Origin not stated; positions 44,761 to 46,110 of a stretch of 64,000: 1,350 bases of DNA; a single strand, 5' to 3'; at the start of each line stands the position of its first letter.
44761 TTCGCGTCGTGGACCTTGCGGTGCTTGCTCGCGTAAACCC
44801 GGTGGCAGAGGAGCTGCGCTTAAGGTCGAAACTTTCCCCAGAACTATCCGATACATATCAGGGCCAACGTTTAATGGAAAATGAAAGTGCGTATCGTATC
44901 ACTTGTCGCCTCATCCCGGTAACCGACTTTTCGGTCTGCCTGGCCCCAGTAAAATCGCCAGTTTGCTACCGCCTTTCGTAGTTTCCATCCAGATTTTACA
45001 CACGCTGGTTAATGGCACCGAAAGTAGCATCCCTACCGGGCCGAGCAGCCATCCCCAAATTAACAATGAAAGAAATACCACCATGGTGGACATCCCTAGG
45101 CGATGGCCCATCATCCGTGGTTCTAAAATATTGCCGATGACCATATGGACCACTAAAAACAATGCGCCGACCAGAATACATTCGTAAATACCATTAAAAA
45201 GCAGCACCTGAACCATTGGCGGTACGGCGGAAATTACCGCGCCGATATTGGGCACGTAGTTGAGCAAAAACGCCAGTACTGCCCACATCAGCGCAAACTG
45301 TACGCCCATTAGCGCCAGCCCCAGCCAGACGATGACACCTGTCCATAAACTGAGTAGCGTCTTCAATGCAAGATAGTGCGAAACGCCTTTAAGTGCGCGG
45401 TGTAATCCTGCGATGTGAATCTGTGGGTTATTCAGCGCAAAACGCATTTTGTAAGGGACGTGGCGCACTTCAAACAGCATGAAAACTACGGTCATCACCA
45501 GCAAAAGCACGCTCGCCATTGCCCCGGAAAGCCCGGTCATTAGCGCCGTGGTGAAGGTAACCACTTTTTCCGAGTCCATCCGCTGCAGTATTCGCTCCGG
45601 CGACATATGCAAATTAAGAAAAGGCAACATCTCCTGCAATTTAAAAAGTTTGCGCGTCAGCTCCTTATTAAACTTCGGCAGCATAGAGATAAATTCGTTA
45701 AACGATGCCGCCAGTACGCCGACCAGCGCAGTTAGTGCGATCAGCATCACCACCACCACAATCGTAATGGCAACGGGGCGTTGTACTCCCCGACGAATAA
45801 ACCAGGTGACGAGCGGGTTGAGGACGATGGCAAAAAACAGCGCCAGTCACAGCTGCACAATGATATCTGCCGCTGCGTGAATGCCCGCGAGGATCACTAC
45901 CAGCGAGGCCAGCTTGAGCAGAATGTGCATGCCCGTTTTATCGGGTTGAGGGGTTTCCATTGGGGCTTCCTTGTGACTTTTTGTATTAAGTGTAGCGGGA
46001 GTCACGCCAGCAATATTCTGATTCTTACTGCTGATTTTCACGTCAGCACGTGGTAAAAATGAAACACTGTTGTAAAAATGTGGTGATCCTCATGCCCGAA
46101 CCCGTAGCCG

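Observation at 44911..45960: yhhT carries an in-frame opal stop at codon 38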

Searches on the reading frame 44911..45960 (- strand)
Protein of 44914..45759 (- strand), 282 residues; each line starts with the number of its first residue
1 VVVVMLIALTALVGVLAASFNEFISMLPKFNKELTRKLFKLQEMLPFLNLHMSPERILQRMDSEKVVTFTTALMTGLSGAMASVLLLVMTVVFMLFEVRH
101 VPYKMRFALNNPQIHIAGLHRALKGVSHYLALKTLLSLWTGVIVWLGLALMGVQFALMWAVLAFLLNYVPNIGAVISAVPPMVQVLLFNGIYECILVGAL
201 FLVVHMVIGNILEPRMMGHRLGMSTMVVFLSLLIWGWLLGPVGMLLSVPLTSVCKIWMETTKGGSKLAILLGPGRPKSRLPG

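Call 25: list_cluster_members(proteins=[window:44914-45759:-, window:44914-45756:-, window:44914-45753:-, window:44914-45750:-, window:44914-45747:-, window:45850-45960:-, window:45850-46041:-])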
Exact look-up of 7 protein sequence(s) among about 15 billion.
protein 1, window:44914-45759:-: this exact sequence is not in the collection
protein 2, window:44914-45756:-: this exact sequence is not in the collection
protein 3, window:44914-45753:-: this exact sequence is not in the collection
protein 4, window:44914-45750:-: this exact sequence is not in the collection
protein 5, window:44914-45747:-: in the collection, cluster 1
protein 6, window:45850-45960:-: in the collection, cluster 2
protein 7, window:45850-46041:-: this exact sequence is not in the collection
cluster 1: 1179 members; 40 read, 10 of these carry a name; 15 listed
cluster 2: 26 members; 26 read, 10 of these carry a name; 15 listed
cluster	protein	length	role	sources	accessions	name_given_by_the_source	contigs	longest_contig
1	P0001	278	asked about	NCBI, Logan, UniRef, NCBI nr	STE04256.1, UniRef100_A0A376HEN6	inner membrane protein [Escherichia coli] | Inner membrane protein n=2 Tax=Enterobacteriaceae TaxID=543 RepID=A0A376HEN6_ECOLX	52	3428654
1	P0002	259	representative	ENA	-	-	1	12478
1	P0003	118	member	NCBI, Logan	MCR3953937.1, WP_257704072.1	AI-2E family transporter, partial [Aeromonas hydrophila]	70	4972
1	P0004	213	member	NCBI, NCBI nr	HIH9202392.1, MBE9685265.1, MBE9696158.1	AI-2E family transporter, partial [Escherichia coli] | AI-2E family transporter [Escherichia coli]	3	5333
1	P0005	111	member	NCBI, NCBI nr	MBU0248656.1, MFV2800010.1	AI-2E family transporter, partial [Escherichia coli] | AI-2E family transporter [Escherichia coli]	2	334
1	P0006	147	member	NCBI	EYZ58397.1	hypothetical protein BW89_15045, partial [Escherichia coli O55:H7 str. 06-3555]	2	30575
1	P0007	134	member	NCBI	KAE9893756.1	AI-2E family transporter, partial [Enterobacteriaceae bacterium TzEc052]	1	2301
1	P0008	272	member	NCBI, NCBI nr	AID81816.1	permease [Escherichia coli Nissle 1917]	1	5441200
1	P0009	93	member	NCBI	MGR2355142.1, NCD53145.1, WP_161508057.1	AI-2E family transporter, partial [Salmonella enterica]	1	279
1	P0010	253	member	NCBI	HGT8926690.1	TPA: AI-2E family transporter, partial [Escherichia coli]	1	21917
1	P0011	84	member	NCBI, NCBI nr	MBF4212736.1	AI-2E family transporter, partial [Pseudomonas donghuensis] | AI-2E family transporter [Pseudomonas donghuensis]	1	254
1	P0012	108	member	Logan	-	-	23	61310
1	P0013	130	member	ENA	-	-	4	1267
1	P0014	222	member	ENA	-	-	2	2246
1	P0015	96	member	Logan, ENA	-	-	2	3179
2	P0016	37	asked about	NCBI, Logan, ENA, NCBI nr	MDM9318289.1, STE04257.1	inner membrane protein [Escherichia coli] | permease [Escherichia coli]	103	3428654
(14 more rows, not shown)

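Call 26: find_encoding_contigs(protein=P0001, flank=3000, max_places=10)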
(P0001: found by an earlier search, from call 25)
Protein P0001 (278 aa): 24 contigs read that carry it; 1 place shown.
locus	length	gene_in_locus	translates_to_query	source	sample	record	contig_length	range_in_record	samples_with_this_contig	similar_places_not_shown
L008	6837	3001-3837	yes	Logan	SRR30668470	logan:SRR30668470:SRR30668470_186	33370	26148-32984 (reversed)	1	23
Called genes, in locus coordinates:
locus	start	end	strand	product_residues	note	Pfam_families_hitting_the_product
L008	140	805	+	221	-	PF02592:Vut_1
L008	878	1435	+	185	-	PF08786:DcrB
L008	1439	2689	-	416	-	PF07690:MFS_1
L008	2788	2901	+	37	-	-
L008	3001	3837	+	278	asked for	PF01594:AI-2E_transport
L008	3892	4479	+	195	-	PF01648:ACPS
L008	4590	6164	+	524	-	PF00496:SBP_bac_5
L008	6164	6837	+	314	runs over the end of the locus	PF19300:BPD_transp_1_N, PF00528:BPD_transp_1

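Call 27: find_encoding_contigs(protein=P0016, flank=3000, max_places=10)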
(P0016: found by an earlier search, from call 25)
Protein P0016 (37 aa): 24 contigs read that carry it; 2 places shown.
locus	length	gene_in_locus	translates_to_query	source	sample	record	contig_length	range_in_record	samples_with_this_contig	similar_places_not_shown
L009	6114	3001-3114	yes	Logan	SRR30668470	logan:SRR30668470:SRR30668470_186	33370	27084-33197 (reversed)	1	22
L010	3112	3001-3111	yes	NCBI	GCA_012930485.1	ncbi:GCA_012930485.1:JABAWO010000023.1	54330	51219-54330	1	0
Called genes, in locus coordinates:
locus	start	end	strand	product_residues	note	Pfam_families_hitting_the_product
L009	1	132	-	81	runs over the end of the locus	PF01206:TusA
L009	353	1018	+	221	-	PF02592:Vut_1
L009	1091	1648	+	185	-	PF08786:DcrB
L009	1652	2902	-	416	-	PF07690:MFS_1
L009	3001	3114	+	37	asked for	-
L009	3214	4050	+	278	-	PF01594:AI-2E_transport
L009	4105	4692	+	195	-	PF01648:ACPS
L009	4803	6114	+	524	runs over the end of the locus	PF00496:SBP_bac_5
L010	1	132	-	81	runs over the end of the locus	PF01206:TusA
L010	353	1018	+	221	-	PF02592:Vut_1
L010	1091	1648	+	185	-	PF08786:DcrB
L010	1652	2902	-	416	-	PF07690:MFS_1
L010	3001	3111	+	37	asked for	?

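Call 30: search_solved_structures(query=L001:3001-4047:+, max_evalue=0.001, show_alignments=1)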
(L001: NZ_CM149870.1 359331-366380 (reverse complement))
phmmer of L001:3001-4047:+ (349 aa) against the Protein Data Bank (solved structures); distinct sequences matched with E-value up to 0.001: 1.
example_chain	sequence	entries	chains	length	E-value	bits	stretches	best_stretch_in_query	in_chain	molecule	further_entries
7nb6_A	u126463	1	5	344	5.6e-90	305.4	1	8-339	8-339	AI-2 transport protein TqsA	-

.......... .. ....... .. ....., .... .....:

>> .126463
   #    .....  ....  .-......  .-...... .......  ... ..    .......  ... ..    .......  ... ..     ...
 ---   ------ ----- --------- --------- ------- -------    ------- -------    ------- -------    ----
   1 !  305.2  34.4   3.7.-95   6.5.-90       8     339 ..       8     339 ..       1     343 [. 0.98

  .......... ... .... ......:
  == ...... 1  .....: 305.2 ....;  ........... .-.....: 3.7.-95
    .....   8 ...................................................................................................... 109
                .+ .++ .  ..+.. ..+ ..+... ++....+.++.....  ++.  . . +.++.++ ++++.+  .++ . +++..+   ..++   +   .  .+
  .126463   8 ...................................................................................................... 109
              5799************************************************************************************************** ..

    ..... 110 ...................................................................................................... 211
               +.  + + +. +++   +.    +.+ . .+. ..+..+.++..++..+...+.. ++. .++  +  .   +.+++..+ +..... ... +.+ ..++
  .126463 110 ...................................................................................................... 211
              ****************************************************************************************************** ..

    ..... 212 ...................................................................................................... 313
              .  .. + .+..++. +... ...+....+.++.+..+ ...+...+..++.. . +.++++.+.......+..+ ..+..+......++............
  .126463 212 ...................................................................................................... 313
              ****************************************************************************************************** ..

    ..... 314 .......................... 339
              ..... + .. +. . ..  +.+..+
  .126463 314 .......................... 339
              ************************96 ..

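Call 35: profile_search(protein=L001:3001-4047:+)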
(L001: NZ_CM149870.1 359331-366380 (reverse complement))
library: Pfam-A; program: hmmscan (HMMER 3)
A. the first sequence (349 residues): domains with independent E <= 10: 1; with E <= 0.001: 1
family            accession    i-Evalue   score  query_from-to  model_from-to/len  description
AI-2E_transport   PF01594.21    1.5e-84   284.4      14-328         2-326/327  AI-2E family transporter

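Call 62: find_encoding_contigs(protein=P0001, flank=10000, max_places=10)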
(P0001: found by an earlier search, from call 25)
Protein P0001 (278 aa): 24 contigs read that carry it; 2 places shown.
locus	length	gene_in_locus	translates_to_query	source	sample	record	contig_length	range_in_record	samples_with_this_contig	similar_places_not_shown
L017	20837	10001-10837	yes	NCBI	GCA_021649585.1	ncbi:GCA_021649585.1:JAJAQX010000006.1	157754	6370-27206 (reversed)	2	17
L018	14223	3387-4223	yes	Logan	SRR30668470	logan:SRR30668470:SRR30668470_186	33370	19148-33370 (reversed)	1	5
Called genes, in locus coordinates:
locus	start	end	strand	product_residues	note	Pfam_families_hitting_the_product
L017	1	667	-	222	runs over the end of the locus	PF00005:ABC_tran, PF13304:AAA_21 (faint)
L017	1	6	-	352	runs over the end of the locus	PF18075:FtsX_ECD, PF02687:FtsX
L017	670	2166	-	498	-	PF02881:SRP54_N, PF06414:Zeta_toxin (weak), PF00448:SRP54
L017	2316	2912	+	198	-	PF03602:Cons_hypoth95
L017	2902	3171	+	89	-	PF06611:DUF1145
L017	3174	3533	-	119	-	PF10694:DUF2500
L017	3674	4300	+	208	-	PF07947:YhhN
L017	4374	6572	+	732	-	PF00403:HMA, PF00122:E1-E2_ATPase, PF00702:Hydrolase, PF08282:Hydrolase_3 (weak)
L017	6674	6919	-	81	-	PF01206:TusA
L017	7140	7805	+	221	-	PF02592:Vut_1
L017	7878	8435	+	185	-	PF08786:DcrB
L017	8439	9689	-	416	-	PF07690:MFS_1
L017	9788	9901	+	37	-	-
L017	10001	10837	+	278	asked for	PF01594:AI-2E_transport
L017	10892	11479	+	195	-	PF01648:ACPS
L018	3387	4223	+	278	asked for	PF01594:AI-2E_transport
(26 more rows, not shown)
